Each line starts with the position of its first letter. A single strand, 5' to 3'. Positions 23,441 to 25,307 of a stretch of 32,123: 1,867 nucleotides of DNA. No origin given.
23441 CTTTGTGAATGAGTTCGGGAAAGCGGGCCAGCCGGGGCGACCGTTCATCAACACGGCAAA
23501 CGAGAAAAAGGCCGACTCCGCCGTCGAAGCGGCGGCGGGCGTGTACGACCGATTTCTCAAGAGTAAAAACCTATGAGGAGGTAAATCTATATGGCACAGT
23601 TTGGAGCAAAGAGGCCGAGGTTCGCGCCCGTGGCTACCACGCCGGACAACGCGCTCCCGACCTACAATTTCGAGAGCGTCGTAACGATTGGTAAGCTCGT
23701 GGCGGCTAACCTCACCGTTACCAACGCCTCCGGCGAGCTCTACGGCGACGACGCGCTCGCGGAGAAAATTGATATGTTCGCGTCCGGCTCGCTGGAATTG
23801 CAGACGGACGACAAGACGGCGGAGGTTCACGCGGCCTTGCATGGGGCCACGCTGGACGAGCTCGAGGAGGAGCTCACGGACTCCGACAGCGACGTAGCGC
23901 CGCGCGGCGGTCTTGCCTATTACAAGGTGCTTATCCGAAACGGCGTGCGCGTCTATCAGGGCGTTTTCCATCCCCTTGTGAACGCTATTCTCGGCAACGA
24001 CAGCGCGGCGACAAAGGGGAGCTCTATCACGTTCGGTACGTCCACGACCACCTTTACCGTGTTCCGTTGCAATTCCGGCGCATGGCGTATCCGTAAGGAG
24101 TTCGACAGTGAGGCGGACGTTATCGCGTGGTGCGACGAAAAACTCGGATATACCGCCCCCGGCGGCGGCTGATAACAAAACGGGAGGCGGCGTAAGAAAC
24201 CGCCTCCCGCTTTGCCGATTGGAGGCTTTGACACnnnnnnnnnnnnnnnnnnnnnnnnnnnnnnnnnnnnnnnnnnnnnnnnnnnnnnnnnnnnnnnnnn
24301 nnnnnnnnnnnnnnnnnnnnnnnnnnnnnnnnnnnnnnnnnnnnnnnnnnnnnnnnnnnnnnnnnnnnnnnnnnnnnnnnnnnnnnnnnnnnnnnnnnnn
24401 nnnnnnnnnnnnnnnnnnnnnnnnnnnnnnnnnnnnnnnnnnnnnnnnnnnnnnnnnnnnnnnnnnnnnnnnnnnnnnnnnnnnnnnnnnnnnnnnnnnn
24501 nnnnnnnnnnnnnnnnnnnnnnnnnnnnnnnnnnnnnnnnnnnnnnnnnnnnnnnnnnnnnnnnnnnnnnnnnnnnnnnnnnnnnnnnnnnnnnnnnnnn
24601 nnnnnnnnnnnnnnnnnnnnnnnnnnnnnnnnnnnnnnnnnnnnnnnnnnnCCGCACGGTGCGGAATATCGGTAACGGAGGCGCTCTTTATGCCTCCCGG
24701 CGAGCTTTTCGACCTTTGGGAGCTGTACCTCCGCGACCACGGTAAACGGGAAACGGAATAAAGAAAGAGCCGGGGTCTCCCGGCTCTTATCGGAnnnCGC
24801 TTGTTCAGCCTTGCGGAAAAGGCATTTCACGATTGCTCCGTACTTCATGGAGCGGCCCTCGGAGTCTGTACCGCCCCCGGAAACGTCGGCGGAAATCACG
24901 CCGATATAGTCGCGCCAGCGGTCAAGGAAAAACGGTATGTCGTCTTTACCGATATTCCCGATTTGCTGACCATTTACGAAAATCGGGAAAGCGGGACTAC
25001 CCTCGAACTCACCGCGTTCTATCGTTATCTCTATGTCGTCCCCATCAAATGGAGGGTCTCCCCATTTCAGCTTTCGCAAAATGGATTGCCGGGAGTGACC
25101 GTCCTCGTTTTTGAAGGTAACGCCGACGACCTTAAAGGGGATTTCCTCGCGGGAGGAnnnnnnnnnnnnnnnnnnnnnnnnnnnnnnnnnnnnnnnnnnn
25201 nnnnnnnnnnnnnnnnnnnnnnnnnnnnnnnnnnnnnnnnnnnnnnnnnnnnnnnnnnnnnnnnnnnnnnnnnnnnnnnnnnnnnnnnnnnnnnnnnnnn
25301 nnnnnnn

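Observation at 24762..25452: Reverse-strand, self-contained gene cassette inserted between the G/GT tail chaperone and the tape measure gene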

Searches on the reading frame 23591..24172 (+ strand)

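Call 4: search_protein_families(library=pfam, proteins=[window:23591-24172:+], max_evalue=1)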
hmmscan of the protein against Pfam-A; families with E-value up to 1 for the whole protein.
window:23591-24172:+ (193 aa): 0 families

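Call 5: search_protein_families(library=phrogs, proteins=[window:23591-24172:+], max_evalue=0.1)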
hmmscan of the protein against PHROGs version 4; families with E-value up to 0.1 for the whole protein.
window:23591-24172:+ (193 aa): 1 family
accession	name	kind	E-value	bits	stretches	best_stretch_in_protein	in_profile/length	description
phrog_88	-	tail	1.2e-13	52.2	1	1-180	22-200/291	major tail protein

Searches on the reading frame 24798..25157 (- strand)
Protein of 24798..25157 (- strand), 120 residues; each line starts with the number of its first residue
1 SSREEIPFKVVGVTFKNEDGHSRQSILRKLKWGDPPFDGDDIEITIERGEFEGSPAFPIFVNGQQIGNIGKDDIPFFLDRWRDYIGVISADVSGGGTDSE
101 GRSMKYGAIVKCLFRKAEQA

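Call 35: find_homologous_proteins(query=A3, max_evalue=0.01)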
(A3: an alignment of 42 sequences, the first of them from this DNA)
Query A3 (42 sequences) (120 aa, profile of the alignment): 126 proteins with E <= 0.01 among 1240 candidates; the best 120 are listed.
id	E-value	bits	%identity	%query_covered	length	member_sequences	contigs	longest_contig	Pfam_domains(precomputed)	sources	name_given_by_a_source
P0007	4.8e-46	174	62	97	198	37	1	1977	-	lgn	-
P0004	3.1e-44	168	64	97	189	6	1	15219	-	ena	-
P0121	4.5e-44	167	62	93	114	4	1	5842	-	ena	-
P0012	1.7e-43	165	64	93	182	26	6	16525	-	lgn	-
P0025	2.1e-43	165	58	91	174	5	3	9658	-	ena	-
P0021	2.2e-43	165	59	94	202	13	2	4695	-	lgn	-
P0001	4.7e-43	164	99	100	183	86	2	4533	-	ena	-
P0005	4.9e-43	164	60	100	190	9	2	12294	-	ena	-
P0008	9.9e-43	163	65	94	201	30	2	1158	-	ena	-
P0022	2.6e-42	162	60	91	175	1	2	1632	-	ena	-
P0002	4.0e-42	161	69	97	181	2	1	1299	-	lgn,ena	-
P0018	4.0e-42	161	61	95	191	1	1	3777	-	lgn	-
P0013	7.6e-42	160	60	97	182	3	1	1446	-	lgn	-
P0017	1.7e-41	159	60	98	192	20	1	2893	-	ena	-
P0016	2.3e-41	158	62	97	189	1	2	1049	-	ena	-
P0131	5.0e-32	128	45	92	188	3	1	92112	-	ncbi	-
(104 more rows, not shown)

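Call 42: search_protein_representatives(alignment_id=A3)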
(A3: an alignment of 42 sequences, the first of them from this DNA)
Query: 42 sequences, 117 profile positions. Proteins with E-value up to 0.001 (for the whole library): 1466; up to 1e-10: 603; up to 1e-30: 45. The best 150 are listed.
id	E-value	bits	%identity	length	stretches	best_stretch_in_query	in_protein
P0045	6.0e-46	171.6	-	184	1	2-116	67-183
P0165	4.5e-45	168.8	-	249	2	4-112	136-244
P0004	9.8e-45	167.7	-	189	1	2-116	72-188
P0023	1.1e-41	157.8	-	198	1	3-115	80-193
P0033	8.8e-41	154.9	-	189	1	3-115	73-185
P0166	4.6e-39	149.4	-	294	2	4-114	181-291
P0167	5.8e-38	145.8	-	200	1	2-115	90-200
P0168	1.4e-37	144.6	-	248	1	3-115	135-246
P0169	6.0e-37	142.6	-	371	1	3-116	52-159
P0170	2.4e-36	140.6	-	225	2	5-114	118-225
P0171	1.4e-35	138.1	-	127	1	4-114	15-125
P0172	3.5e-35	136.9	-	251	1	3-116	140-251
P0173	7.8e-35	135.7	-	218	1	2-116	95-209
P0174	9.1e-35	135.5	-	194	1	2-115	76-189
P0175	1.6e-34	134.7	-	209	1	5-115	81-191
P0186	2.1e-32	127.9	-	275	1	7-116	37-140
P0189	3.6e-32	127.2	-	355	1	3-116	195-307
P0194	3.0e-31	124.2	-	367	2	5-115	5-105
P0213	5.0e-29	117.0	-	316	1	5-115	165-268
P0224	3.3e-28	114.4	-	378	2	2-114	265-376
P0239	5.1e-27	110.5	-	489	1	6-114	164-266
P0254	5.5e-26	107.2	-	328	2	6-115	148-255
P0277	1.5e-24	102.6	-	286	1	4-115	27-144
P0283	4.9e-24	100.9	-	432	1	3-115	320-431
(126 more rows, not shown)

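Call 45: search_protein_families(library=pfam, proteins=[P0169, P0194, P0239, P0283, P0189, P0224, P0213, P0254, P0186, P0277], max_evalue=0.01)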
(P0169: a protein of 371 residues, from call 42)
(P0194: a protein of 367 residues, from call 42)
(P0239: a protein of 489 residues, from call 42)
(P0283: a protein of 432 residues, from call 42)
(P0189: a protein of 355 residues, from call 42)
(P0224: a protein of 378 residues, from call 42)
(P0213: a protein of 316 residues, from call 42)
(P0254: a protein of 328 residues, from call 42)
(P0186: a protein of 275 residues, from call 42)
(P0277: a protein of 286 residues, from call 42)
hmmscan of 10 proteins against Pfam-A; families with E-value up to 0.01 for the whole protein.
P0169 (371 aa): 3 families
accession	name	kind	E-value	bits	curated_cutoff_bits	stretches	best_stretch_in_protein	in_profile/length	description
PF09851.14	SHOCT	-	4.7e-09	36.1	27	1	342-369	1-28/28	Short C-terminal domain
PF14470.12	bPH_3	-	1.7e-05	25.6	23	1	216-296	1-74/95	Bacterial PH domain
PF04277.18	OAD_gamma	-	0.0076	17.3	27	0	3-45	12-54/76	Oxaloacetate decarboxylase, gamma chain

P0194 (367 aa): 0 families

P0239 (489 aa): 2 families
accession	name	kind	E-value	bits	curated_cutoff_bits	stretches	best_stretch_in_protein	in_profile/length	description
PF00929.31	RNase_T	-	6.8e-30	105.2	24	1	311-466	1-164/164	Exonuclease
PF13482.12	RNase_H_2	-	0.0059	17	22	0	312-427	2-98/165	RNase_H superfamily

P0283 (432 aa): 0 families

P0189 (355 aa): 2 families
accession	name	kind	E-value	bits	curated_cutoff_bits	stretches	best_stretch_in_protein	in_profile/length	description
PF14020.11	DUF4236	-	4.5e-23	81.9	27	1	3-56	1-55/55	Protein of unknown function (DUF4236)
PF04791.21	LMBR1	-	0.0092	15.3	31.9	0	101-334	161-308/510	LMBR1-like membrane protein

P0224 (378 aa): 1 family
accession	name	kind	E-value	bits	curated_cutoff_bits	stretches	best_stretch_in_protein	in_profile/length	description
PF18527.6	STT3_PglB_C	-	0.0083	16.6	26.5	0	185-230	17-62/80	STT3/PglB C-terminal beta-barrel domain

P0213 (316 aa): 1 family
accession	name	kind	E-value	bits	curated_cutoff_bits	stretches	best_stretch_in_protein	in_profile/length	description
PF07191.17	Zn_ribbon_6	-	0.0091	16.4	25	0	290-313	17-40/67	Double zinc ribbon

P0254 (328 aa): 0 families

P0186 (275 aa): 1 family
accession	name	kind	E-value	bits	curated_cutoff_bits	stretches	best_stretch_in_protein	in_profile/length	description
PF22083.2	I-HmuI_NUMOD-like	-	6.3e-05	22.9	27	1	223-258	10-45/46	DNA endonuclease I-HmuI-like, NUMOD-like domain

P0277 (286 aa): 0 families

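Call 49: search_solved_structures(query=A4, max_evalue=10, show_alignments=3)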
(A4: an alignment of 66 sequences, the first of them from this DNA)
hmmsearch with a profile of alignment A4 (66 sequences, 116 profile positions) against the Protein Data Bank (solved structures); distinct sequences matched with E-value up to 10: 20.
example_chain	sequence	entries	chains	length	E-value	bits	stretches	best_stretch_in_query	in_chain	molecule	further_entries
3lkv_A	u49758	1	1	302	0.15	15.1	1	21-70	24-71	uncharacterized CONSERVED DOMAIN PROTEIN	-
3lwx_A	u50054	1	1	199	0.22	14.6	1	15-39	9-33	NADH:ubiquinone oxidoreductase, Na translocating, C subunit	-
3sl2_A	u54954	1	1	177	0.51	13.4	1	43-93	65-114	Sensor histidine kinase yycG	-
7p5h_C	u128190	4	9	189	1.1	12.3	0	41-84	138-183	Fe-hydrogenase, subunit gamma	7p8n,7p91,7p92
6nur_A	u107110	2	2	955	1.3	12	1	24-98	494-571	NSP12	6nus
5j78_A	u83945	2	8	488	1.4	12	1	19-101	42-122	Acetaldehyde dehydrogenase (Acetylating)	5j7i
7l1f_A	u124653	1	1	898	1.6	11.8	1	24-98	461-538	RNA-directed RNA polymerase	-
7bw4_A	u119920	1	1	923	1.7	11.7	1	24-98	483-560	RNA-directed RNA polymerase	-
9sao_A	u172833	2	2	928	1.7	11.7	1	24-98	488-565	RNA-directed RNA polymerase nsp12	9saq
7eiz_A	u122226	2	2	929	1.7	11.7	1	24-98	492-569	RNA-directed RNA polymerase | RNA-directed RNA polymerase nsp12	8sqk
9sap_A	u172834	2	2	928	1.7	11.7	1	24-98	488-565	RNA-directed RNA polymerase nsp12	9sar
9ikz_A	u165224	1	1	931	1.7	11.7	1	24-98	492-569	RNA-directed RNA polymerase nsp12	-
6xez_A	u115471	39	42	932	1.7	11.7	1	24-98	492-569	RNA-directed RNA polymerase | Replicase polyprotein 1ab | RNA-directed RNA polymerase nsp12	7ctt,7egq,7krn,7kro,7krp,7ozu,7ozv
6yyt_A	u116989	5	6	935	1.7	11.7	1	24-98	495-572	nsp12 | RNA-directed RNA polymerase nsp12 | SARS-CoV-2 RNA-dependent RNA polymerase nsp12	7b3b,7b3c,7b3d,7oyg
6xqb_A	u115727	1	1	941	1.7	11.7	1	24-98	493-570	RNA-directed RNA polymerase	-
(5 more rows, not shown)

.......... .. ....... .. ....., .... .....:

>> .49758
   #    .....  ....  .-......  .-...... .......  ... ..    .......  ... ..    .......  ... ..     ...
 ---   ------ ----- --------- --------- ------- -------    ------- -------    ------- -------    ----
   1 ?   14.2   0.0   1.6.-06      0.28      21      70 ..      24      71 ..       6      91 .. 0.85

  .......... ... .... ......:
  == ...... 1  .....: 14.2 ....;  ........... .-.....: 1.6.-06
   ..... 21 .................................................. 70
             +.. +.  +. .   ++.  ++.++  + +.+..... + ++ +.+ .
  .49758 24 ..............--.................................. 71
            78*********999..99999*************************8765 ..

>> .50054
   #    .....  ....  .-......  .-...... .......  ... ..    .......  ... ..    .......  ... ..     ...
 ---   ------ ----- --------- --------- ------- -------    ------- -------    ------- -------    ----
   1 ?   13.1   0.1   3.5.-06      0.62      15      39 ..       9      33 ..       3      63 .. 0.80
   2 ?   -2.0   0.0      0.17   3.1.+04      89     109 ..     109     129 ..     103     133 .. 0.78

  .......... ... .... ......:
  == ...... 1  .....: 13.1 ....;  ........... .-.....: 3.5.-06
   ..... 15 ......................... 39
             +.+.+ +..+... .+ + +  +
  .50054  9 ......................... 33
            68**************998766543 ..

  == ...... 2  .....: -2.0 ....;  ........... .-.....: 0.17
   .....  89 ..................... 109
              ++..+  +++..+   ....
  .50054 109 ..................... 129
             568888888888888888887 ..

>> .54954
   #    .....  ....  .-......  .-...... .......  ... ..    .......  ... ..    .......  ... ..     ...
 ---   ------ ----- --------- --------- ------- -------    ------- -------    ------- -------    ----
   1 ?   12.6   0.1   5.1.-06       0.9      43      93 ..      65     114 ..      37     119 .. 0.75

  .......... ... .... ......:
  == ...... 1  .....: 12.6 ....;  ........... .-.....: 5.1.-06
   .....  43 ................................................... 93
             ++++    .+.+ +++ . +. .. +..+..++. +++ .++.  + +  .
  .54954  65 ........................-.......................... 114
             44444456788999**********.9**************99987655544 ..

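Call 60: predict_structure(alignment_id=A4)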
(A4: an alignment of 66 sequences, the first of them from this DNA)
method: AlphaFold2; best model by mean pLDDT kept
length: 120 residues; sequences in the alignment: 66
mean_pLDDT: 96.2   pTM: 0.86
mean pLDDT of the five models: 96.2, 96.1, 96.0, 95.1, 91.8
residues with pLDDT >= 90: 116; 70-90: 3; 50-70: 1; < 50: 0
segments of 3 or more residues with pLDDT < 50: none
pLDDT, mean of each block of 10 residues (from residue 1): 95 97 98 95 97 96 98 97 97 96 98 91
secondary structure, 60 per line:
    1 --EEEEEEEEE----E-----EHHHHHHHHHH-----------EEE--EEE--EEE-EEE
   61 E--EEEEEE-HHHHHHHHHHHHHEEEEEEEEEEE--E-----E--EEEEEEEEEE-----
elements in order: E3-11 H23-32 E44-46 E49-51 E54-56 E58-61 E64-69 H71-83 E84-94 E106-115

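Call 63: find_encoding_contigs(protein=P0131, flank=6000, max_places=2)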
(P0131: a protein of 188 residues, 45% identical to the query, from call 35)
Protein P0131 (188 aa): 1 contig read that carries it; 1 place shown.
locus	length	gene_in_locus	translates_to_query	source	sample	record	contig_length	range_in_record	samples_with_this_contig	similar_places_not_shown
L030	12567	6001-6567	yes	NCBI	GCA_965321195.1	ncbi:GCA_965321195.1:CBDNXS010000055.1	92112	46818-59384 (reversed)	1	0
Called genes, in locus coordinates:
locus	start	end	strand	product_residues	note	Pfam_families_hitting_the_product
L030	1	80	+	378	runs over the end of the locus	PF00483:NTP_transferase, PF25084:LbH_EIF2B, PF25087:GMPPB_C (weak), PF25247:LbH_GLGC (faint), PF24894:Hexapep_GlmU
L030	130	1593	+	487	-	PF08323:Glyco_transf_5, PF13439:Glyco_transf_4 (faint), PF20706:GT4-conflict (weak), PF00534:Glycos_transf_1, PF13692:Glyco_trans_1_4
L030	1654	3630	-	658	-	PF00128:Alpha-amylase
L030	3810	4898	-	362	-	PF13936:HTH_38, PF00665:rve (weak)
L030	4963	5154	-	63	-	PF10723:RepB-RCR_reg, PF01402:RHH_1 (weak)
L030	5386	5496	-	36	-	-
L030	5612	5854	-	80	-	PF13560:HTH_31 (weak), PF01381:HTH_3 (faint)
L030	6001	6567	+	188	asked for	-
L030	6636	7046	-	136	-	PF06946:Phage_holin_5_1 (weak), PF16079:Phage_holin_5_2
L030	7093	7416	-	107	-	-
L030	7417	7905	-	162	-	PF16778:Phage_tail_APC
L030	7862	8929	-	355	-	PF00078:RVT_1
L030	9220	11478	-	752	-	PF10651:BppU_N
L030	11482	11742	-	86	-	-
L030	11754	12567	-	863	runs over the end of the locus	PF06605:Prophage_tail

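Call 65: fold_search(model_id=the predicted structure, library=pdb)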
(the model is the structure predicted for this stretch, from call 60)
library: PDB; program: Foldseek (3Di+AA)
matches with E <= 10: 521; with E <= 0.001: 0
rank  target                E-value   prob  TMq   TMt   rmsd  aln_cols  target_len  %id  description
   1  1sh8_A                2.3e-01  0.14  0.21  0.18  15.3       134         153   13  1.5 A Crystal Structure of a Protein of Unknown Function PA5026 from Pseudomonas aeruginosa, Probable Thioesterase (released 2004-07-06)
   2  7uql_B                3.2e-01  0.28  0.31  0.28   9.4       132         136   10  Pathogenesis related 10-10 app from (released 2023-03-01)
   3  7uql_A                3.6e-01  0.14  0.27  0.24   9.1       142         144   10  Pathogenesis related 10-10 app from (released 2023-03-01)
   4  7aeb_M                3.8e-01  0.14  0.23  0.14  13.0       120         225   15  Cryo-EM structure of an extracellular contractile injection system in marine bacterium Algoriphagus machipongonensis,  (released 2022-02-16)
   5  4ar1                  3.8e-01  0.08  0.18  0.07  15.5       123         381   13  Crystal Structure of the Peptidase Domain of Collagenase H from Clostridium histolyticum at 2.01 Angstrom resolution. (released 2013-06-05)
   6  5v4n_A                4.5e-01  0.10  0.18  0.13  16.2       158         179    6  Structure of HLA-DR1 with bound alpha3(135-145) peptide (released 2017-05-03)
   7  6u5b_g                4.7e-01  0.11  0.18  0.10  14.3       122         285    9  CryoEM Structure of Pyocin R2 - precontracted - baseplate (released 2020-04-15)
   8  6j0n_b                5.3e-01  0.11  0.21  0.14  12.4       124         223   10  Cryo-EM Structure of an Extracellular Contractile Injection System, baseplate in extended state, refined in C6 symmetr (released 2019-04-10)
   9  1vzy_A                5.9e-01  0.06  0.20  0.10  17.0       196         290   10  Crystal structure of the Bacillus subtilis HSP33 (released 2004-10-06)
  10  7uqn                  5.9e-01  0.06  0.20  0.18  15.6       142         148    8  Pathogenesis related 10-10 noscapine complex (released 2023-03-01)
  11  3ciq_A                6.2e-01  0.07  0.16  0.17  10.8        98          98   10  A regulatable switch mediates self-association in an immunoglobulin fold (released 2008-09-02)
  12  9qgl_7A               7.4e-01  0.11  0.23  0.15  11.9       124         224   10  Cryo-EM structure of the PlPVC1 baseplate, 6-fold symmetrized (C6), in extended state (released 2025-10-29)
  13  8cmd_A                8.2e-01  0.11  0.23  0.16  16.9       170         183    7  Human Leukocyte Antigen class II allotype DR1 presenting SARS-CoV-2 Spike peptide S761-775 (released 2023-07-26)
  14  3onr_D                8.2e-01  0.10  0.20  0.30   8.7        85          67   15  Crystal structure of the calcium chelating immunodominant antigen, calcium dodecin (Rv0379),from Mycobacterium tubercu (released 2011-03-16)
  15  9hny_FT               8.2e-01  0.05  0.19  0.14  14.5       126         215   12  Mitoribosomal small subunit in complex with Mettl15 and Mettl17 (released 2025-03-26)
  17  6l8n                  9.2e-01  0.14  0.28  0.07   7.9       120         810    8  Crystal structure of the K. lactis Rad5 (released 2020-11-11)
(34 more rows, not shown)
